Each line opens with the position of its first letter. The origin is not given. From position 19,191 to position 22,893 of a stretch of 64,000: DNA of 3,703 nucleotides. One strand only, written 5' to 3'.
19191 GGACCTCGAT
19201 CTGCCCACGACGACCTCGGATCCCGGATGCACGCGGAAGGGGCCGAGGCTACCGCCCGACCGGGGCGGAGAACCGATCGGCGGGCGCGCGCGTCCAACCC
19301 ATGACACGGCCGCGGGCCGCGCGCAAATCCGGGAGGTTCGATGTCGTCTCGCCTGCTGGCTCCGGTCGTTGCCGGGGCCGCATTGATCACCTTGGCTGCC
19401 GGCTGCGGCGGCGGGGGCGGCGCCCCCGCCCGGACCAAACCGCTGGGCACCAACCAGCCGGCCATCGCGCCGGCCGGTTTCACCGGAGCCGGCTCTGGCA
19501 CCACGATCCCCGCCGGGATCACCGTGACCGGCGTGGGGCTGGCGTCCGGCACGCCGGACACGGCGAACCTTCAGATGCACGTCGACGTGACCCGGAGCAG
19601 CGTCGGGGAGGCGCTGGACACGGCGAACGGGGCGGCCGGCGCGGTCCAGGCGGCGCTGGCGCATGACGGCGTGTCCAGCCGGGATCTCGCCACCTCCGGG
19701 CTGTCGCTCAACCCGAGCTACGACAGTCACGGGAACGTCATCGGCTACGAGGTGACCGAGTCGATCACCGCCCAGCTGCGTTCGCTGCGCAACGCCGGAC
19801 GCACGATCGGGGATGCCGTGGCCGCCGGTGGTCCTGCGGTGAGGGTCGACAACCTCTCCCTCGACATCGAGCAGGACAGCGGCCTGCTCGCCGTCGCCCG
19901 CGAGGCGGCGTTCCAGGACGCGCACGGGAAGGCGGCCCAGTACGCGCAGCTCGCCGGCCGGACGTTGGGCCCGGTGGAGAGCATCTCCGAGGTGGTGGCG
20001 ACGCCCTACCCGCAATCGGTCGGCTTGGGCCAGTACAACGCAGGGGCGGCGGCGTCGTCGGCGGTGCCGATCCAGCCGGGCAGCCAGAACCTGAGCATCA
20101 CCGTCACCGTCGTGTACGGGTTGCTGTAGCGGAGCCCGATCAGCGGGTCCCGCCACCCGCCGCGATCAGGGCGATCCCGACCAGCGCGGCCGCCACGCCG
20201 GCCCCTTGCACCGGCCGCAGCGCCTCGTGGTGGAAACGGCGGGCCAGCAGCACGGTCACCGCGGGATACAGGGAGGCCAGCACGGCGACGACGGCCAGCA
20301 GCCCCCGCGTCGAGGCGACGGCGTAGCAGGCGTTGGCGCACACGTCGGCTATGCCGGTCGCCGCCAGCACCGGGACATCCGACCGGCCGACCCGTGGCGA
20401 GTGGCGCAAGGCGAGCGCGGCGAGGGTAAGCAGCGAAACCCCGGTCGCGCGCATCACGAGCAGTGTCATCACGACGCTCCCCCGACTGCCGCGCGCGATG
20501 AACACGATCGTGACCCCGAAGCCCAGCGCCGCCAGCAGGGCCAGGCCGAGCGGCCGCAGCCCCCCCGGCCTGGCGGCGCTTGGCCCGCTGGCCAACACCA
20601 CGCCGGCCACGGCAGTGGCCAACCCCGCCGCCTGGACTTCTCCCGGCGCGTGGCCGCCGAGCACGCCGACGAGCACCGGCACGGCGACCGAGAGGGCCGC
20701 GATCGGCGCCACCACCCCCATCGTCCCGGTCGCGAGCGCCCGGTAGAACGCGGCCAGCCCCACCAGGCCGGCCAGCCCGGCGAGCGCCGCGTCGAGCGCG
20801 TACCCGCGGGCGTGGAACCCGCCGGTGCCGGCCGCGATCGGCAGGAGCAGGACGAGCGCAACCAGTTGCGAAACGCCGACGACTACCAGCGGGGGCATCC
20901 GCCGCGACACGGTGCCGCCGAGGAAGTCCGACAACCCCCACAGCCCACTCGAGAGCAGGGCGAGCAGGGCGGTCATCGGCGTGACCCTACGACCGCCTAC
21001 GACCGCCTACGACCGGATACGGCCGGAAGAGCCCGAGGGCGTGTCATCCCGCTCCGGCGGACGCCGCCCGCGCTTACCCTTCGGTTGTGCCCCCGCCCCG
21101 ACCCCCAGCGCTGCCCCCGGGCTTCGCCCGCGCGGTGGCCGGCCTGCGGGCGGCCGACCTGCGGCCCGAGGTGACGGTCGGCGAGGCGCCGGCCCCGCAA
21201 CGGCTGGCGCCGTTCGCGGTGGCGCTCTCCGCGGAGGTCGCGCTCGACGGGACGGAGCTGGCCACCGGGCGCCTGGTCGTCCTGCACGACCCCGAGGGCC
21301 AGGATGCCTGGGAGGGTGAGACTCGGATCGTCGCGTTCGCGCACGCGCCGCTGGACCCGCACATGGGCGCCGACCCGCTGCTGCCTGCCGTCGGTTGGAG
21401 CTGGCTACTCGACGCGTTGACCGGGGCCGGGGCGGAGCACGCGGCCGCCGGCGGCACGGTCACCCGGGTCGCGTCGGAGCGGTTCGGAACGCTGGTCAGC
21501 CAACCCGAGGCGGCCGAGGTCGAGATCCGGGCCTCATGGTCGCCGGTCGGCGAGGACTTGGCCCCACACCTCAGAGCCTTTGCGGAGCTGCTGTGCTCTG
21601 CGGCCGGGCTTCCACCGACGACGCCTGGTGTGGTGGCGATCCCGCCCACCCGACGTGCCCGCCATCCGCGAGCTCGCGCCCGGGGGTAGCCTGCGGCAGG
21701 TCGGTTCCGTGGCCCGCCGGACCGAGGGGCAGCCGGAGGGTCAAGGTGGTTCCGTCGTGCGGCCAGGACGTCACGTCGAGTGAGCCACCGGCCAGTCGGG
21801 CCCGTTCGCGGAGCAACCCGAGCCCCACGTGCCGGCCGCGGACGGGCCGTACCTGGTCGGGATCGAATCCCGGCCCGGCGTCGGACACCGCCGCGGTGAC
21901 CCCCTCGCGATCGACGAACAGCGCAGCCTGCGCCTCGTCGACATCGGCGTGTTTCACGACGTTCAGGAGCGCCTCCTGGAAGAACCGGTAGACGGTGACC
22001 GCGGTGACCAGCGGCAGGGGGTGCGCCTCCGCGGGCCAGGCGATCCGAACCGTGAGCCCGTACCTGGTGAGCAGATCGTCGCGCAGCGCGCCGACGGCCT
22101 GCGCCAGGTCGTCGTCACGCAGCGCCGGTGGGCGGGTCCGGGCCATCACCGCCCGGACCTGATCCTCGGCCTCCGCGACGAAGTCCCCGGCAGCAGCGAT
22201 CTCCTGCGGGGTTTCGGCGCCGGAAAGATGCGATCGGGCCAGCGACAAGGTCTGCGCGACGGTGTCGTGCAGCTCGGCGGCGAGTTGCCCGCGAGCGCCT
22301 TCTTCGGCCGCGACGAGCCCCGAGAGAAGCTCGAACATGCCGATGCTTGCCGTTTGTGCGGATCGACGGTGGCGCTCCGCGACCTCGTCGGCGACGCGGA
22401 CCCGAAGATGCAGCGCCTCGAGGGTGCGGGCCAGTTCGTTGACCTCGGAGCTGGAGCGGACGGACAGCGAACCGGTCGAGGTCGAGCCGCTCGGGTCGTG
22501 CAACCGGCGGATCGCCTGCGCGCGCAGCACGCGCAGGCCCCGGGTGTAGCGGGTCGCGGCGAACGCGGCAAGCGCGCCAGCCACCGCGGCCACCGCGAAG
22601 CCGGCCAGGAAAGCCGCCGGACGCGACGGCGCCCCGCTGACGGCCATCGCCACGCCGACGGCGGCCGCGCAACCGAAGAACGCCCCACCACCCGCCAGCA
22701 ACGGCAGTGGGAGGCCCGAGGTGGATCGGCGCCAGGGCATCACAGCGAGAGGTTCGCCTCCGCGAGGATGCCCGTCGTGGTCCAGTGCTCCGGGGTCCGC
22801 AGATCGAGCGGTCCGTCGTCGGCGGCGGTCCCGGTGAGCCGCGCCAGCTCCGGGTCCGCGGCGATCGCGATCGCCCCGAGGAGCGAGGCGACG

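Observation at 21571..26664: Subtilase / GAF-membrane sensor / histidine kinase operon with divergent NarL-type regulator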

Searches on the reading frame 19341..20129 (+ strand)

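Call 3: search_protein_families(library=pfam, proteins=[window:19341-20129:+], max_evalue=0.01)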
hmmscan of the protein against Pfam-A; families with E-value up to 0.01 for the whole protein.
window:19341-20129:+ (262 aa): 1 family
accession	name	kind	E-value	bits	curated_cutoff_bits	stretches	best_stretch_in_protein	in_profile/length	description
PF04402.19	SIMPL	-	4.7e-39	135.2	25.2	1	60-259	1-205/205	Protein of unknown function (DUF541)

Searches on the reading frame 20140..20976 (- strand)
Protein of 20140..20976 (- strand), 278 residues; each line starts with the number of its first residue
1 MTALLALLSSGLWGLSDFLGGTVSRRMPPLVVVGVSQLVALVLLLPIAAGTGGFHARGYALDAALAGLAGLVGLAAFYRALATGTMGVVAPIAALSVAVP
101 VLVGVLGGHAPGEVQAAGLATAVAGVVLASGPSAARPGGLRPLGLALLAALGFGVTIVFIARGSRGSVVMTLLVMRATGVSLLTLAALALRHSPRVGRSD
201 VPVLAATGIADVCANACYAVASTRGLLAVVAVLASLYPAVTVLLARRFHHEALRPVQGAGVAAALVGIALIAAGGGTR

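Call 3: search_protein_families(library=pfam, proteins=[window:20140-20976:-], max_evalue=0.01)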
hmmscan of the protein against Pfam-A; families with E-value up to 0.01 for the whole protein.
window:20140-20976:- (278 aa): 1 family
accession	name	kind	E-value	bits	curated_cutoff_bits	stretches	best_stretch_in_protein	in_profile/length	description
PF00892.27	EamA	-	2.1e-22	80.3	28.2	2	144-272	5-134/135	EamA-like transporter family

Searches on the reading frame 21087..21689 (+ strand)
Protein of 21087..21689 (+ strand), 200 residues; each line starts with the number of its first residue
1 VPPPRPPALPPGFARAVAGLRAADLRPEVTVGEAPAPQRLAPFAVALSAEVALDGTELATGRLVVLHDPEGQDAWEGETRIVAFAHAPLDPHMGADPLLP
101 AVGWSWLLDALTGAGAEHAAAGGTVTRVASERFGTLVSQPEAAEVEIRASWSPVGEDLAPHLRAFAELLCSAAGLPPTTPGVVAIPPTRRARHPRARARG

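Call 3: search_protein_families(library=pfam, proteins=[window:21087-21689:+], max_evalue=0.01)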
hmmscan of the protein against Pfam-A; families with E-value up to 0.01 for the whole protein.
window:21087-21689:+ (200 aa): 1 family
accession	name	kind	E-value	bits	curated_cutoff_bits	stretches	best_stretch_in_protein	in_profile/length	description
PF11452.13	DUF3000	-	4.3e-70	235.2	25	1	10-178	2-172/175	Protein of unknown function (DUF3000)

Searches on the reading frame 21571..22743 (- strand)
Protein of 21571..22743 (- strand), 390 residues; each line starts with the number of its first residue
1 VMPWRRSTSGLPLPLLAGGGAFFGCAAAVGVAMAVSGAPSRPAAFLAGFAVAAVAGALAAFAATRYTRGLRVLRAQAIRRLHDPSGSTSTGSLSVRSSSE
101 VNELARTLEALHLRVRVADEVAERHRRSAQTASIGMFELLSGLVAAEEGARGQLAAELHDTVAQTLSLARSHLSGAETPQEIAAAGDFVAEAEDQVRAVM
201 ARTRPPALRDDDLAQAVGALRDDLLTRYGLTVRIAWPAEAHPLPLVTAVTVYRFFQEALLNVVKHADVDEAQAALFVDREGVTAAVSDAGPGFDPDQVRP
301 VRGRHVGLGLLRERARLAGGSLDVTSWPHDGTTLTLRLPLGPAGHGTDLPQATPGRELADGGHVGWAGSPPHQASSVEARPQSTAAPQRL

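Call 3: search_protein_families(library=pfam, proteins=[window:21571-22743:-], max_evalue=0.01)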
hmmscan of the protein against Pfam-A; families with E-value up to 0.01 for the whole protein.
window:21571-22743:- (390 aa): 3 families
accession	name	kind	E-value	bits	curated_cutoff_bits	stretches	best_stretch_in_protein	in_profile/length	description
PF02518.31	HATPase_c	-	2.5e-10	41.2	26.4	1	250-341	5-110/111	Histidine kinase-, DNA gyrase B-, and HSP90-like ATPase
PF07730.19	HisKA_3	-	2.2e-06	28.6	24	1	151-205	2-65/68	Histidine kinase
PF13581.12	HATPase_c_2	-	0.00011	22.6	27.4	1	255-301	36-87/127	Histidine kinase-like ATPase domain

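Call 7: search_protein_families(library=ncbifam, proteins=[window:21571-22743:-], max_evalue=0.1)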
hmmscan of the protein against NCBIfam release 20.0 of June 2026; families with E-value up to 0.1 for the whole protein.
window:21571-22743:- (390 aa): 14 families
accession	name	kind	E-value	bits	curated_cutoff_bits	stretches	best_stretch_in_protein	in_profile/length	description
NF008649.0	PRK11644.1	equivalog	7.2e-27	94.3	408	1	139-339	292-495/499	signal transduction histidine-protein kinase/phosphatase UhpB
NF052443.1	SensHisKinMctS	equivalog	6e-23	80.9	700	1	137-340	237-448/457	two-component system sensor histidine kinase MctS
NF047322.1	HK_morpho_MacS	equivalog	3.7e-16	59.3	300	1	145-339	177-367/367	MacS family sensor histidine kinase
NF008184.0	PRK10935.1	equivalog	3.9e-15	55.5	553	1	151-339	364-558/565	nitrate/nitrite two-component system sensor histidine kinase NarQ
NF047786.1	his_kin_MadS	equivalog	3.4e-13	49.5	500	1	70-339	163-434/434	MadS family sensor histidine kinase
NF052531.1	Strep_LiaS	equivalog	3.8e-13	49.4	450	1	150-340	132-327/328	envelope stress sensor histidine kinase LiaS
NF007896.0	PRK10600.1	equivalog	4.5e-12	45.4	578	1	151-335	391-580/598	nitrate/nitrite two-component system sensor histidine kinase NarX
NF041336.1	CheA_Halo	equivalog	2.1e-05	23.4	950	1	291-340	487-537/666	chemotaxis protein CheA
NF040691.1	MtrAB_MtrB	equivalog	5.8e-05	22.3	450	1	216-341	354-493/507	MtrAB system histidine kinase MtrB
NF033092.0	HK_WalK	equivalog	0.0012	17.5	725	1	45-148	179-276/594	cell wall metabolism sensor histidine kinase WalK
NF008298.1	PRK11086.1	subfamily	0.0098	14.4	520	1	256-340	432-525/529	DcuS/MalK family sensor histidine kinase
NF008543.0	PRK11466.1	equivalog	0.014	13.3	982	1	275-343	586-665/914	TMAO reductase system sensor histidine kinase/response regulator TorS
NF011874.0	PRK15347.1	equivalog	0.04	11.9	852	1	302-341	576-615/921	two component system sensor kinase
NF040480.1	CGLAU_01105_fam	hypoth_equivalog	0.048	13.9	45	1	119-215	22-102/179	CGLAU_01105 family protein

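Call 73: search_protein_families(library=padloc, proteins=[window:21571-22743:-], max_evalue=0.001)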
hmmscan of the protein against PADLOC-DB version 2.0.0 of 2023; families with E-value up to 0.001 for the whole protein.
window:21571-22743:- (390 aa): 0 families
